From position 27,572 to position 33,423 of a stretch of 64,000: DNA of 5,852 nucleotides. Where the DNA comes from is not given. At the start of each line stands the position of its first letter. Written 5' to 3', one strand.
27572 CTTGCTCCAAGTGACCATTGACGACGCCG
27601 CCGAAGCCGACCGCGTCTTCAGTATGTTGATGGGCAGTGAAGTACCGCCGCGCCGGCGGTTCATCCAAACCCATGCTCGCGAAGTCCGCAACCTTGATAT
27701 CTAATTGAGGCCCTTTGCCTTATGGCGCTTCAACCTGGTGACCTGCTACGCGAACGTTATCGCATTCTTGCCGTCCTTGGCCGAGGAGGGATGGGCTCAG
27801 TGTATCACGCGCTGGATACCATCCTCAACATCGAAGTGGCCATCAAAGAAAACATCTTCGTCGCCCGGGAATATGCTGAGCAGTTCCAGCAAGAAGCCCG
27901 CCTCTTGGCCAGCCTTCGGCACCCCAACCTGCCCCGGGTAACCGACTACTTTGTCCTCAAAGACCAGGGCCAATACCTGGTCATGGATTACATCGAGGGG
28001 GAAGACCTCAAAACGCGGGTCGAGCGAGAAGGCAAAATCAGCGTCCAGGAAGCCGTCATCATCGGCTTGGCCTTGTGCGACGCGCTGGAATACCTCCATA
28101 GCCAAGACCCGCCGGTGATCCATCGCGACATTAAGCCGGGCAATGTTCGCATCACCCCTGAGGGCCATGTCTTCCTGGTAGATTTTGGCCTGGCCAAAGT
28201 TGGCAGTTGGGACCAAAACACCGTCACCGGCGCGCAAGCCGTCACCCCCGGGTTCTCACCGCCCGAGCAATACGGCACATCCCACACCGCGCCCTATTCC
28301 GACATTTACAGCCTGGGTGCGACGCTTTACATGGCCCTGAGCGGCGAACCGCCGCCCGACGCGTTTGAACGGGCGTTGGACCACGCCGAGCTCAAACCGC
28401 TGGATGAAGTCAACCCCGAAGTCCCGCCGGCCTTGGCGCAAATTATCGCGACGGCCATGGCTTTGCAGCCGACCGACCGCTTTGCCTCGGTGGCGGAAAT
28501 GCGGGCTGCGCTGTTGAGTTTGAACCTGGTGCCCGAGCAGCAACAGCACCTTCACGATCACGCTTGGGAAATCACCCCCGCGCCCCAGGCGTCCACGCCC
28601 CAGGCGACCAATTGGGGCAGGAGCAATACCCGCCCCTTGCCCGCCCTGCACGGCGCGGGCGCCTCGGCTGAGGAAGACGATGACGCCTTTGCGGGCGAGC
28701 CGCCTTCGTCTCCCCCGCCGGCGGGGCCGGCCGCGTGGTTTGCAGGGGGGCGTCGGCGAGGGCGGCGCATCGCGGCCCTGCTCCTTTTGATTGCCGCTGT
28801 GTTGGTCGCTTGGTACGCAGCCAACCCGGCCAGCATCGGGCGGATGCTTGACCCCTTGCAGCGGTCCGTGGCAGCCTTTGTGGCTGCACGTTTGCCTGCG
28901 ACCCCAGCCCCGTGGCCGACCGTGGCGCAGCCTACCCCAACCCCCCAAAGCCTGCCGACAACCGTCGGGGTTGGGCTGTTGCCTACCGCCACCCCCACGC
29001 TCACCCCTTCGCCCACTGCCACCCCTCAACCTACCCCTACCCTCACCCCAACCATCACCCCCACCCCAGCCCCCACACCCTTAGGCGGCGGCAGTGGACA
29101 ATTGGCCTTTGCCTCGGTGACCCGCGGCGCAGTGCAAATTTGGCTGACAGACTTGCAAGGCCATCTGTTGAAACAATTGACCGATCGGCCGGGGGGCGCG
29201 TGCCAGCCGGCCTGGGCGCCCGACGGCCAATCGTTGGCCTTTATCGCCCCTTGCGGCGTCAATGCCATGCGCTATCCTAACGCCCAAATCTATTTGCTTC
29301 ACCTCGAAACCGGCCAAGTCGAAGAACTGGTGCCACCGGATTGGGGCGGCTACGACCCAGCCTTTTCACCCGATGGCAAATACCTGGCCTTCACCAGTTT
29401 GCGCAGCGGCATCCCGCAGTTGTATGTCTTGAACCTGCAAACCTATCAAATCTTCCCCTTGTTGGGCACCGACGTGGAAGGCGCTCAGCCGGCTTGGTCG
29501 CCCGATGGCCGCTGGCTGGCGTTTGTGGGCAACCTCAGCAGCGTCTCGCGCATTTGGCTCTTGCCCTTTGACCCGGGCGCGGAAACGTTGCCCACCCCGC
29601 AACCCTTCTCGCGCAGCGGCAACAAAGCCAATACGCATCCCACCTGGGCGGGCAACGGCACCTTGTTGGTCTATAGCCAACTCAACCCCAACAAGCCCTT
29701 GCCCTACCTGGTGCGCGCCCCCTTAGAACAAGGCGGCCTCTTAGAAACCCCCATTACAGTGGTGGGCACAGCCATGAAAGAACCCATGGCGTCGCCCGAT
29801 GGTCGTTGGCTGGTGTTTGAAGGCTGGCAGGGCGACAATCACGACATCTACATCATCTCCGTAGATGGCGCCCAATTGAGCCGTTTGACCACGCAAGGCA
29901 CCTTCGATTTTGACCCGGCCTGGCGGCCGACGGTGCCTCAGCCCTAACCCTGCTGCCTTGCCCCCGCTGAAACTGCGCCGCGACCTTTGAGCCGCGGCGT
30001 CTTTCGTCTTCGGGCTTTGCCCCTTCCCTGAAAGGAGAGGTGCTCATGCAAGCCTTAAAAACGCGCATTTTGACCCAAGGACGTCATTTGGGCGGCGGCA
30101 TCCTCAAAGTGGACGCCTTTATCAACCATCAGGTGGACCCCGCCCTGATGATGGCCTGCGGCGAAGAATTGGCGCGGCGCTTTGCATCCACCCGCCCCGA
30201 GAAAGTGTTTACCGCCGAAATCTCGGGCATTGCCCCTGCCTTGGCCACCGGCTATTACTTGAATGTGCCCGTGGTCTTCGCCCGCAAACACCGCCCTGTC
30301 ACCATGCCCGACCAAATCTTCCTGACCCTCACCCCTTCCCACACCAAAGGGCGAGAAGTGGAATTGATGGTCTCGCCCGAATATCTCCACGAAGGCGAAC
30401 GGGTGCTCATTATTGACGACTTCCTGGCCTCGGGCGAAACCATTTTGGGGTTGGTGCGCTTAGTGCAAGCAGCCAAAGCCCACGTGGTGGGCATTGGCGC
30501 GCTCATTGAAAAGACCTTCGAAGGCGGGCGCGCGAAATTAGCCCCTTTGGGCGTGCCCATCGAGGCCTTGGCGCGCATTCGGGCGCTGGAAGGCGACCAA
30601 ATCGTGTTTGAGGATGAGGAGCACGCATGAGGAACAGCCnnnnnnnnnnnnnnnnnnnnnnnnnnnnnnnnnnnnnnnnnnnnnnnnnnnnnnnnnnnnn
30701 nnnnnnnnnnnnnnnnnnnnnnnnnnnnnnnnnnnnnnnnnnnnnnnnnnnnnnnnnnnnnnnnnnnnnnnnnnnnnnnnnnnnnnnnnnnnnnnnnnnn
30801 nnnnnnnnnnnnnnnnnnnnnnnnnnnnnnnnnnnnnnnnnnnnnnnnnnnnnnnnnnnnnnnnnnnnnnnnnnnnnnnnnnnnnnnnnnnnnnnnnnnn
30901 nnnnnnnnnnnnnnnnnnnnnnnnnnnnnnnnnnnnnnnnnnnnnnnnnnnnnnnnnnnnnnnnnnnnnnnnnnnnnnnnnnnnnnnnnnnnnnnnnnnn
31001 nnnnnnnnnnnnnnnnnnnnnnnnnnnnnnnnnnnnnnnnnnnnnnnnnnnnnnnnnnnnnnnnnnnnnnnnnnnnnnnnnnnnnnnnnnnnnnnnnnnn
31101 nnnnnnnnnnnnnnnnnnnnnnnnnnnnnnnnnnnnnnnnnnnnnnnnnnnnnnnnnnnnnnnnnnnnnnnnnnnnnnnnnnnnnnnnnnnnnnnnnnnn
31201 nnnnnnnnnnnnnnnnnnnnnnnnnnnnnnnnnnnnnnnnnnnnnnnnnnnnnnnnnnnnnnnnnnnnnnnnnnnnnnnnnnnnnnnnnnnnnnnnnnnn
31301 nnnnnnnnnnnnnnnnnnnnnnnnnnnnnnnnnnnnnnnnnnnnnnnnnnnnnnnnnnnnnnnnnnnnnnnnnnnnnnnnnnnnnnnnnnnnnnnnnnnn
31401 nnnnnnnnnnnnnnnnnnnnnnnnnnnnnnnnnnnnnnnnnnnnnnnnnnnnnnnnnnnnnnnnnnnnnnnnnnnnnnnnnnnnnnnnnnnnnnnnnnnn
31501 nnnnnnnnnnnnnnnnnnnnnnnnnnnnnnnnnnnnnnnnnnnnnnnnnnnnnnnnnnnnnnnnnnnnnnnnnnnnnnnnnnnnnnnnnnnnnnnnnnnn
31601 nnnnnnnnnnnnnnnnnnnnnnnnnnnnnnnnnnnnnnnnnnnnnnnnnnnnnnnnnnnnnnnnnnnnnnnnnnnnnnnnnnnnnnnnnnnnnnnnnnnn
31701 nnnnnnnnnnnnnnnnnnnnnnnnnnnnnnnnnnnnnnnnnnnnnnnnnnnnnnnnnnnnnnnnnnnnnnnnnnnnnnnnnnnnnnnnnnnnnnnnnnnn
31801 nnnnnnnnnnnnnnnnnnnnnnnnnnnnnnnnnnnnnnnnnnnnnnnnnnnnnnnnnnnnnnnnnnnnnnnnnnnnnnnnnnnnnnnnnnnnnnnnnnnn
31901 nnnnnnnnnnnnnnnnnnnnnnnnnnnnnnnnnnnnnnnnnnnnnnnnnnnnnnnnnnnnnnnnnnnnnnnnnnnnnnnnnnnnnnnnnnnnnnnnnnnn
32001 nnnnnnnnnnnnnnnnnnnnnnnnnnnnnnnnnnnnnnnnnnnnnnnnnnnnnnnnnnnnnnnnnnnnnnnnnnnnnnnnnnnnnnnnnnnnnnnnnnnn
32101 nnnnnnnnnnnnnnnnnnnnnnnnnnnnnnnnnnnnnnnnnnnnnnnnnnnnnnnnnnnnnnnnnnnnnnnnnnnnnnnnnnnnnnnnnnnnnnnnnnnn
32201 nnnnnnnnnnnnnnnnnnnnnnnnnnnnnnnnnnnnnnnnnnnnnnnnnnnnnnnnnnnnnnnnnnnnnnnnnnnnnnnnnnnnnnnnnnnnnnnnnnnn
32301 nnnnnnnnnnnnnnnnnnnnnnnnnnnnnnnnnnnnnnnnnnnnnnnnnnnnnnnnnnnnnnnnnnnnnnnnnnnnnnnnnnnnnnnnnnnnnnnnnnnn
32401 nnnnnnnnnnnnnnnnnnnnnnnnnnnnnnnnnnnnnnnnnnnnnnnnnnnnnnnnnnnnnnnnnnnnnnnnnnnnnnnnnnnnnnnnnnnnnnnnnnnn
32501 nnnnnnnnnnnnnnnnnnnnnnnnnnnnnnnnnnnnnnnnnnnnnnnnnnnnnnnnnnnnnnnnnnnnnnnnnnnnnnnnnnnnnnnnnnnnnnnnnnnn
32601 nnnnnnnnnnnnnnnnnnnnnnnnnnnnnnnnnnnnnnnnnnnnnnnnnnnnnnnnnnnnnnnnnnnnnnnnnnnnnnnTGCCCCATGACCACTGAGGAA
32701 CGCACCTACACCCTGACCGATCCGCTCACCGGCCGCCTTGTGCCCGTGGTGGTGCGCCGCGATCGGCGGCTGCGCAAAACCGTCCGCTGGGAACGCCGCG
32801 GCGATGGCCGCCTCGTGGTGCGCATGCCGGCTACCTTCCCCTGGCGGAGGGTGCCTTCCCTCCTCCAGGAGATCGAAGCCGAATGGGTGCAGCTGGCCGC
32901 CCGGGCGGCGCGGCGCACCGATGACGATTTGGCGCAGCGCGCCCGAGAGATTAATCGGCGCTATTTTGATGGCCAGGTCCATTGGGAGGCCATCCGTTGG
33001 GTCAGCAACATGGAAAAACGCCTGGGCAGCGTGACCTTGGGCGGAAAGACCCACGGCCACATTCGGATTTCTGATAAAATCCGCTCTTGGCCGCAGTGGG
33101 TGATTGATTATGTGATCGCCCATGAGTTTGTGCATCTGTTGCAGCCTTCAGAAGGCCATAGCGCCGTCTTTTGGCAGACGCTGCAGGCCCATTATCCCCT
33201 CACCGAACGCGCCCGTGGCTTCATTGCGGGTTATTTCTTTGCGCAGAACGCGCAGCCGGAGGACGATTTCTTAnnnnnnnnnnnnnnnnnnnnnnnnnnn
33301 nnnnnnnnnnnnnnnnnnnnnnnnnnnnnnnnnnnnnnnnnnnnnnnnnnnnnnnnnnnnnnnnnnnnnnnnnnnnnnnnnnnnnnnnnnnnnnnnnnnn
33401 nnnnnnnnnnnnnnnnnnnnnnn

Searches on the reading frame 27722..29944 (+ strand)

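Call 59: search_protein_families(library=pfam, proteins=[window:27722-29944:+], max_evalue=0.0001)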
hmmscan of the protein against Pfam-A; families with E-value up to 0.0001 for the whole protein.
window:27722-29944:+ (741 aa): 5 families
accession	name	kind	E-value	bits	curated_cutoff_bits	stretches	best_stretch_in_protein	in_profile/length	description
PF00069.31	Pkinase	-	3.8e-38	131.8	31.7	1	13-255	1-253/263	Protein kinase domain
PF07714.23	PK_Tyr_Ser-Thr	-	9.6e-28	97.6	23.1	1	16-254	4-249/258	Protein tyrosine and serine/threonine kinase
PF07676.18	PD40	-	3.2e-25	87.9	20.9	2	544-569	12-38/38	WD40-like Beta Propeller Repeat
PF00930.27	DPPIV_N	-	1.4e-07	31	22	0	521-559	23-61/354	Dipeptidyl peptidase IV (DPP IV) N-terminal region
PF01636.29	APH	-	1.2e-06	28.9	23.2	0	130-161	168-200/239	Phosphotransferase enzyme family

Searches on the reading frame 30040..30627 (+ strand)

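Call 60: search_protein_families(library=pfam, proteins=[window:30040-30627:+], max_evalue=0.0001)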
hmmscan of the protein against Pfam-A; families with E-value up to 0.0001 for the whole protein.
window:30040-30627:+ (196 aa): 2 families
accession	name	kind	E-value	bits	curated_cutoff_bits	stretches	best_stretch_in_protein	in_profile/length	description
PF00156.33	Pribosyltran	-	2.8e-09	36.9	26.3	1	56-158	33-126/158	Phosphoribosyl transferase domain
PF15609.12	PRTase_2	-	4.6e-05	23.5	28.8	1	32-155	27-159/188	Phosphoribosyl transferase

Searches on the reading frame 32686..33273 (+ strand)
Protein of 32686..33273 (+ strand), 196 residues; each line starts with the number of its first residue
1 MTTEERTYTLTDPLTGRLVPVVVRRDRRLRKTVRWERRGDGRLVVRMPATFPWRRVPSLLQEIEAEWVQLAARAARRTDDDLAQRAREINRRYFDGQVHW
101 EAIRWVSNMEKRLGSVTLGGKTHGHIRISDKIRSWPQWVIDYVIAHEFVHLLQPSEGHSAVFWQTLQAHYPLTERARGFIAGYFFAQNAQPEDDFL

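Call 60: search_protein_families(library=pfam, proteins=[window:32686-33273:+], max_evalue=0.0001)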
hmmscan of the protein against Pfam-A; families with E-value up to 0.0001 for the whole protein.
window:32686-33273:+ (196 aa): 2 families
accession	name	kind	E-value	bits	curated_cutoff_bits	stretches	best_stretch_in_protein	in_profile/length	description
PF01863.23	YgjP-like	-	3.1e-13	50.6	26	1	106-177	136-201/207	YgjP-like, metallopeptidase domain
PF10263.15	SprT-like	-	9.3e-06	25.9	25.6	1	86-159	5-85/108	SprT-like family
